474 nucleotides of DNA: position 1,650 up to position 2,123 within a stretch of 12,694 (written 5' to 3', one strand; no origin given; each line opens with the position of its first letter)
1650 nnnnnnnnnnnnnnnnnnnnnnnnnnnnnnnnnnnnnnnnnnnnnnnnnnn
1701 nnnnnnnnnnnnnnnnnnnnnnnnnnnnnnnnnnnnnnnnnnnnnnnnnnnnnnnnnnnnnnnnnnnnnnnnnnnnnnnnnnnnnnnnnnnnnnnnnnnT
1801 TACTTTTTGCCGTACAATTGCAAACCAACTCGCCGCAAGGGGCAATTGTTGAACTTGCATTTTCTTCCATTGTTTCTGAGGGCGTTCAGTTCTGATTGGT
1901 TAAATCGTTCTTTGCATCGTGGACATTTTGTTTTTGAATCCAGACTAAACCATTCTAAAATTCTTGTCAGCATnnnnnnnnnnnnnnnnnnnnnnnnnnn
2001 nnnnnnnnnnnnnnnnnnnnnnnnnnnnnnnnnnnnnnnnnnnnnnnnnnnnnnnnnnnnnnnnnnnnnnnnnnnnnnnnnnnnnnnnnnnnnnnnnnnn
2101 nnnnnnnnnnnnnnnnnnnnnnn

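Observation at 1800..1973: Hidden pair of paralogous Cys4 zinc-ribbon genes, revealed by the substitution pattern of a diverged 170-bp repeat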

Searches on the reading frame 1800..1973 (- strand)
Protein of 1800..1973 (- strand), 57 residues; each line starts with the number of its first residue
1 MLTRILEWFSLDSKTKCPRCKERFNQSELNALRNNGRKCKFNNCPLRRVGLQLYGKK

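Call 11: search_protein_families(library=pfam, proteins=[window:1800-1973:-], max_evalue=1)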
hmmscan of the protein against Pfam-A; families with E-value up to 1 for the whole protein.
window:1800-1973:- (57 aa): 4 families
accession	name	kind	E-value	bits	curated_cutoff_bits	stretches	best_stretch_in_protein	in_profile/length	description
PF22191.2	IBR_1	-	0.025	14.9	27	1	15-44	4-32/47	IBR domain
PF19134.6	DUF5817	-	0.055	13.9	31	1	12-33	19-40/57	Domain of unknown function (DUF5817)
PF23145.1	Zf_2nd_IFT121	-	0.07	13.3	25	1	14-46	16-39/45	IFT121, second zinc finger domain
PF18439.7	zf_UBZ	-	0.097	12.8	25.6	1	16-29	4-17/32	Ubiquitin-Binding Zinc Finger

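Call 12: search_protein_families(library=phrogs, proteins=[window:1800-1973:-], max_evalue=1)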
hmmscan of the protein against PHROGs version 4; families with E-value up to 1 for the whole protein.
window:1800-1973:- (57 aa): 1 family
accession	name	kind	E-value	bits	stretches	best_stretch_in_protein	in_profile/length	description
phrog_1474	-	unknown function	0.12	13.5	1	5-28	72-95/99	unknown function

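Call 17: find_related_loci(query=A1, collection=genome_contigs, flank=10000)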
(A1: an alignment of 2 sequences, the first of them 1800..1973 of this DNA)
Query A1 (57 aa) in genome_contigs; peptide patterns used: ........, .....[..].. (x = any residue, [..] = any of these).
66 stretches matched a pattern; 1 encode a relative of the query (tblastn E <= 1e-3); 1 distinct loci.
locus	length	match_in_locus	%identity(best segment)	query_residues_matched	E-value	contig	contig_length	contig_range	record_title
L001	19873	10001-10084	43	6-33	2e-5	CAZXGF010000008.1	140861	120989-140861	MAG TPA_asm: uncultured Verrucomicrobiota bacterium isolate binchicken_co89_561 genome assembly, contig: NODE_57_length_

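Call 22: find_related_loci(query=A1, collection=viral_contigs, flank=10000)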
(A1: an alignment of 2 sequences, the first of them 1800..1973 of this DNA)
Query A1 (57 aa) in viral_contigs; peptide patterns used: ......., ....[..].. (x = any residue, [..] = any of these).
122 stretches matched a pattern, but none encodes a relative of the query by tblastn (E <= 1e-3).

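Call 30: search_solved_structures(query=A1, max_evalue=10, show_alignments=2)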
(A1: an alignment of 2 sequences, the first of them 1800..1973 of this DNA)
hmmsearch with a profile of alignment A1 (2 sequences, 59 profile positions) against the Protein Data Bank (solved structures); distinct sequences matched with E-value up to 10: 3.
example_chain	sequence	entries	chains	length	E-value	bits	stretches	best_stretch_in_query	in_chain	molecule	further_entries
2m0d_A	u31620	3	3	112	0.099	15.5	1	4-27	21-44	Zinc finger and BTB domain-containing protein 17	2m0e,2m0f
1mey_C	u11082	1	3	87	3.3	10.6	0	16-27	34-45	CONSENSUS ZINC FINGER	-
2l7x_A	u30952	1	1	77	4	10.3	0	15-29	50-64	Envelope glycoprotein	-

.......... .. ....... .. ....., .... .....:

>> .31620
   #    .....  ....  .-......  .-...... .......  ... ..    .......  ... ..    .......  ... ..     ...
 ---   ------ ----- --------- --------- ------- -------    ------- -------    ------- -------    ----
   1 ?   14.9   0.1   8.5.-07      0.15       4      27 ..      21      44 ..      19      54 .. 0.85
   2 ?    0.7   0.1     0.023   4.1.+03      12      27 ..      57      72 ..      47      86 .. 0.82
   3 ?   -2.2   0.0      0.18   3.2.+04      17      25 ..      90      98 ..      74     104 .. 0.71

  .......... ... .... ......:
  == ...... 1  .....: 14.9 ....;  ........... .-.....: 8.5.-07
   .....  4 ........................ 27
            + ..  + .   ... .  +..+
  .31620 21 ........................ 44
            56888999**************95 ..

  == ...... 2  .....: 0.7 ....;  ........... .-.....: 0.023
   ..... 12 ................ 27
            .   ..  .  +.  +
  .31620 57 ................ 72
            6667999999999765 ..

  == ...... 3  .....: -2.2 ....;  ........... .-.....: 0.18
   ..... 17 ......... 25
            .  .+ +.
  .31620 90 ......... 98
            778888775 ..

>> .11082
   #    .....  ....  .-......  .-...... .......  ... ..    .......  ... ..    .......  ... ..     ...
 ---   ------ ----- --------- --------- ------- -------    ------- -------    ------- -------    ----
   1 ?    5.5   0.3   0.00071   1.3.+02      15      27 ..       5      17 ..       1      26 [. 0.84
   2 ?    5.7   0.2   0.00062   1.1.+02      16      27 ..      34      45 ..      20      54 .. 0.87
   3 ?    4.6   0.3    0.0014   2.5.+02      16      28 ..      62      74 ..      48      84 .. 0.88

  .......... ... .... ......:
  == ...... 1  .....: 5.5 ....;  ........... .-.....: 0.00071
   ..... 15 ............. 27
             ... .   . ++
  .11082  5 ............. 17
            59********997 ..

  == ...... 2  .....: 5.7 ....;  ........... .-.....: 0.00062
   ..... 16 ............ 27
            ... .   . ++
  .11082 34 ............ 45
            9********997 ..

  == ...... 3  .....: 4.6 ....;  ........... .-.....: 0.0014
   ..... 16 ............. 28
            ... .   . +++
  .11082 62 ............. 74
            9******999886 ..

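Call 32: find_encoding_contigs(protein=window:1800-1973:-, flank=10000, max_places=10)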
Protein window:1800-1973:- (57 aa): no gene with exactly this product is on record in the collection.

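Call 38: find_related_loci(query=A1, collection=metagenome_contigs, flank=10000)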
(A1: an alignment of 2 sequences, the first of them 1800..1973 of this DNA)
Query A1 (57 aa) in metagenome_contigs; peptide patterns used: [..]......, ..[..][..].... (x = any residue, [..] = any of these).
600 stretches matched a pattern, but none encodes a relative of the query by tblastn (E <= 1e-3).

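Call 40: predict_structure(alignment_id=A1)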
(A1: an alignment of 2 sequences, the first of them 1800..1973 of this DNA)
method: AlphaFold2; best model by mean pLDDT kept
length: 57 residues; sequences in the alignment: 2
mean_pLDDT: 49.0   pTM: 0.29
mean pLDDT of the five models: 49.0, 48.6, 47.6, 45.1, 43.9
residues with pLDDT >= 90: 0; 70-90: 0; 50-70: 25; < 50: 32
segments of 3 or more residues with pLDDT < 50: 1-16, 42-57
pLDDT, mean of each block of 10 residues (from residue 1): 40 49 61 58 43 41
secondary structure, 60 per line:
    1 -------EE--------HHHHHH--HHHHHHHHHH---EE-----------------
elements in order: H18-23 H26-35

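Call 50: search_protein_representatives(alignment_id=A1)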
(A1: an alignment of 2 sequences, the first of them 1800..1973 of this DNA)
Query: 2 sequences, 59 profile positions. Proteins with E-value up to 0.001 (for the whole library): 2; up to 1e-10: 1; up to 1e-30: 0. The best 2 are listed.
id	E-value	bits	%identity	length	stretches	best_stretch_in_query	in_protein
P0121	4.3e-12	61.5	-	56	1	5-52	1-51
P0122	6.5e-04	35.3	-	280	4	12-52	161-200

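Call 54: find_homologous_proteins(query=A3, max_evalue=0.1)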
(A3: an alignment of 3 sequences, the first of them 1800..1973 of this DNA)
Query A3 (3 sequences) (57 aa, profile of the alignment): 2 proteins with E <= 0.1 among 4 candidates.
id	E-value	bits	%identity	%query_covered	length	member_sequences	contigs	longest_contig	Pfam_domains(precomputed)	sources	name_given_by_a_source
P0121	1.4e-26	110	53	84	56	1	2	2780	-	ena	-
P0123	3.3e-22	96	51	77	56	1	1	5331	-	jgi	jgi:hypothetical protein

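Call 55: find_encoding_contigs(protein=P0121, flank=10000, max_places=5)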
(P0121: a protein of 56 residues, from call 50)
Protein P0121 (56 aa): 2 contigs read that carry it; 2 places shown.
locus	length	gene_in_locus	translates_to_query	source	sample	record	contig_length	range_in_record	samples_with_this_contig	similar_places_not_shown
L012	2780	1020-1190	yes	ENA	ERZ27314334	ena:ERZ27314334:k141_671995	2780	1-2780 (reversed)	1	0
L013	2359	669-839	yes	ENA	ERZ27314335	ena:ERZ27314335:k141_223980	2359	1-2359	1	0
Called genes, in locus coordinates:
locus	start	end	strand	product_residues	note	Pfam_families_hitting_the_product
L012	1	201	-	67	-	?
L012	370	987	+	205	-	PF02190:LON_substr_bdg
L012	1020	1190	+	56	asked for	-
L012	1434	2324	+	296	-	PF25594:GldB_lipo (faint), PF10026:DUF2268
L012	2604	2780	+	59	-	?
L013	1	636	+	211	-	?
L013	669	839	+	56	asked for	-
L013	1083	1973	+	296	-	PF25594:GldB_lipo (faint), PF10026:DUF2268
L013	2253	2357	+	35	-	?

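Call 56: find_encoding_contigs(protein=P0123, flank=10000, max_places=5)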
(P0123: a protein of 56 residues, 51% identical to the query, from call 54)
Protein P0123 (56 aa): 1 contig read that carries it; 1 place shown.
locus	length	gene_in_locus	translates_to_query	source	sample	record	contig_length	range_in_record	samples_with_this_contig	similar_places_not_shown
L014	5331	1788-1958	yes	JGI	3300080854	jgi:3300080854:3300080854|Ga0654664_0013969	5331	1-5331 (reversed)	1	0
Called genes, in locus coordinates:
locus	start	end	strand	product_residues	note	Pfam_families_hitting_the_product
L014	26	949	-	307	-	-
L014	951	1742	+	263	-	PF02190:LON_substr_bdg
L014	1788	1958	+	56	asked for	-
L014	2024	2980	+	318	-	PF25594:GldB_lipo (faint), PF10026:DUF2268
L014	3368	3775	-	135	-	PF01850:PIN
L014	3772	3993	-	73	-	-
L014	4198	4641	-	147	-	PF01850:PIN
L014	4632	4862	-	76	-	PF02604:PhdYeFM_antitox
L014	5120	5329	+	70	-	?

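Call 60: find_related_loci(query=A4, collection=metagenome_contigs, flank=10000)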
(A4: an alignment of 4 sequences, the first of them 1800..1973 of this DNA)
Query A4 (57 aa) in metagenome_contigs; peptide patterns used: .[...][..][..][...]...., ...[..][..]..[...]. (x = any residue, [..] = any of these).
366 stretches matched a pattern, but none encodes a relative of the query by tblastn (E <= 1e-3).

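Call 61: find_related_loci(query=A4, collection=viral_contigs, flank=10000)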
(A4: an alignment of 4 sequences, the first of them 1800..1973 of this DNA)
Query A4 (57 aa) in viral_contigs; peptide patterns used: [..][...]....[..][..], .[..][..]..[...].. (x = any residue, [..] = any of these).
230 stretches matched a pattern, but none encodes a relative of the query by tblastn (E <= 1e-3).

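Call 73: predict_structure(alignment_id=A4)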
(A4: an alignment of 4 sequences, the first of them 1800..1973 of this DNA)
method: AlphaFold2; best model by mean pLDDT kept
length: 57 residues; sequences in the alignment: 4
mean_pLDDT: 56.8   pTM: 0.33
mean pLDDT of the five models: 56.8, 54.1, 49.6, 47.3, 46.9
residues with pLDDT >= 90: 0; 70-90: 2; 50-70: 39; < 50: 16
segments of 3 or more residues with pLDDT < 50: 1-4, 49-57
pLDDT, mean of each block of 10 residues (from residue 1): 48 60 68 62 53 45
secondary structure, 60 per line:
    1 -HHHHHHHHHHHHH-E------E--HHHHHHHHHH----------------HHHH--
elements in order: H2-14 H26-35 H52-55

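Call 76: search_protein_families(library=ncbifam, proteins=[window:1800-1973:-, P0121, P0123, L014:951-1742:+, L014:2024-2980:+], max_evalue=0.1)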
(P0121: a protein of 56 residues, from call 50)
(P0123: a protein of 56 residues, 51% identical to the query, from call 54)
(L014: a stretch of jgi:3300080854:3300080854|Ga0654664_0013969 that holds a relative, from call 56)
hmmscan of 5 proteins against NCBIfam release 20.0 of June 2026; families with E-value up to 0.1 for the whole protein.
window:1800-1973:- (57 aa): 0 families

P0121 (56 aa): 2 families
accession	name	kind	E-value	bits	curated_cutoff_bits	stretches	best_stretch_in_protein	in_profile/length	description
NF001669.0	PRK00432.1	equivalog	0.022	14.7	54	1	12-39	26-51/58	30S ribosomal protein S27ae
NF041911.1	HVO_0649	equivalog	0.086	12.7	70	0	2-45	11-54/65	HVO_0649 family zinc finger protein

P0123 (56 aa): 2 families
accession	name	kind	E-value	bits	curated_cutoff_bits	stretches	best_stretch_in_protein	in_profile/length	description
NF033497.1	rubre_like_arch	subfamily_domain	0.0014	18.3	32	1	11-27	15-31/34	rubrerythrin-like domain-containing protein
NF041911.1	HVO_0649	equivalog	0.0058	16.5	70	1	6-45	15-54/65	HVO_0649 family zinc finger protein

L014:951-1742:+ (263 aa): 2 families
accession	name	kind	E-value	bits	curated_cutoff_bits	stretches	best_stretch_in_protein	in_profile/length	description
NF008053.0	PRK10787.1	equivalog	0.0023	16.1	891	1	60-251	9-196/784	endopeptidase La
NF004865.0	PRK06224.1-2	equivalog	0.031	13.8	323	1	73-160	152-236/265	citryl-CoA lyase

L014:2024-2980:+ (318 aa): 1 family
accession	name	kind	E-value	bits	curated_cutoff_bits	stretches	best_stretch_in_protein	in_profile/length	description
TIGR03514.2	GldB_lipoprot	equivalog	0.0034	16.6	190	1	269-314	265-306/308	gliding motility lipoprotein GldB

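Call 77: search_protein_families(library=pfam, proteins=[P0121, P0123], max_evalue=1)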
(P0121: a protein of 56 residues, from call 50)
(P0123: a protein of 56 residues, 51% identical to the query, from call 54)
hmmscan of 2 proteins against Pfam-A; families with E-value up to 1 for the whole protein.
P0121 (56 aa): 3 families
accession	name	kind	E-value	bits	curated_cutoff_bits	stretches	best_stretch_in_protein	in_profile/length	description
PF23165.1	zf-C2H2_FBX41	-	0.0098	15.8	24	1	15-24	5-16/30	F-box only protein 41 C2H2 zinc finger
PF11682.14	Zn_ribbon_11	-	0.012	15.6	24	1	7-20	13-26/37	Probable zinc-ribbon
PF12760.12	Zn_ribbon_IS1595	-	0.016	15.6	25.4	1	7-38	13-41/46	Transposase zinc-ribbon domain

P0123 (56 aa): 2 families
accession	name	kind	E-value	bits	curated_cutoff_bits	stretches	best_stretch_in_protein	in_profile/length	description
PF23165.1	zf-C2H2_FBX41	-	0.043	13.8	24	1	15-23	5-15/30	F-box only protein 41 C2H2 zinc finger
PF00130.28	C1_1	-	0.087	13.1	26.5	1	4-38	3-32/53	Phorbol esters/diacylglycerol binding domain (C1 domain)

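Call 79: fold_search(model_id=the predicted structure, library=pdb)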
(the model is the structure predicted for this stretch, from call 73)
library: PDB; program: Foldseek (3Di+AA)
matches with E <= 10: 13; with E <= 0.001: 0
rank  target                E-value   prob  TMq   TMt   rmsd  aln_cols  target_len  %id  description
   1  8ieg_A                4.1e+00  0.06  0.24  0.22   5.4        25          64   20  Bre1(mRBD-RING)/Rad6-Ub/nucleosome complex (released 2023-09-06)
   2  5fey_A                4.7e+00  0.04  0.27  0.20   6.6        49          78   22  TRIM32 RING (released 2016-05-18)
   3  8iej_A                5.4e+00  0.05  0.25  0.24   5.2        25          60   20  RNF20-RNF40/hRad6A-Ub/nucleosome complex (released 2023-09-06)
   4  4wz0                  5.8e+00  0.02  0.23  0.13   5.8        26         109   23  Crystal structure of U-box 1 of LubX / LegU2 / Lpp2887 from Legionella pneumophila str. Paris (released 2015-01-14)
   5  2fd4                  6.3e+00  0.03  0.24  0.15   5.3        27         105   26  Crystal Structure of AvrPtoB (436-553) (released 2005-12-27)
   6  7l3l_D                6.3e+00  0.02  0.25  0.17   6.9        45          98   27  Structure of TRAF5 and TRAF6 RING Hetero dimer (released 2021-02-17)
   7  1en7_A                6.8e+00  0.05  0.24  0.10   5.9        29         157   21  ENDONUCLEASE VII (ENDOVII) FROM PHAGE T4 (released 2000-02-07)
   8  5fey_B                6.8e+00  0.03  0.27  0.20   6.9        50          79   22  TRIM32 RING (released 2016-05-18)
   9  6j9n_A                8.4e+00  0.04  0.27  0.12   5.7        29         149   24  NmeHNH+AcrIIC3 (released 2019-03-06)
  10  6jhw_B                8.4e+00  0.03  0.27  0.13   5.1        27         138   26  Structure of anti-CRISPR AcrIIC3 and NmeCas9 HNH (released 2019-08-28)
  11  9jta_C                9.0e+00  0.03  0.23  0.24   4.8        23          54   22  Crystal structure of RNF213 RING domain bound to IpaH1.4 LRR domain (released 2025-05-07)
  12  6klt_A                9.0e+00  0.01  0.20  0.10  11.1        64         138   14  Troponin of cardiac thin filament in low-calcium state (released 2020-01-15)
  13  5vgb_A                9.7e+00  0.03  0.27  0.13   5.1        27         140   26  Crystal structure of NmeCas9 HNH domain bound to anti-CRISPR AcrIIC1 (released 2017-08-30)

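Call 101: search_dna_similar(query=P0121, collection=plasmids, mode=protein, max_evalue=1, max_rows=10)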
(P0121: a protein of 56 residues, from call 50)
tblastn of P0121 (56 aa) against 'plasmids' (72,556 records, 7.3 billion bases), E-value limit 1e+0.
No match.

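Call 102: search_dna_similar(query=window:1800-1973:-, collection=plasmids, mode=protein, max_evalue=1, max_rows=10)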
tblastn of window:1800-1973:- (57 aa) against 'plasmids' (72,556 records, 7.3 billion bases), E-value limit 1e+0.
No match.
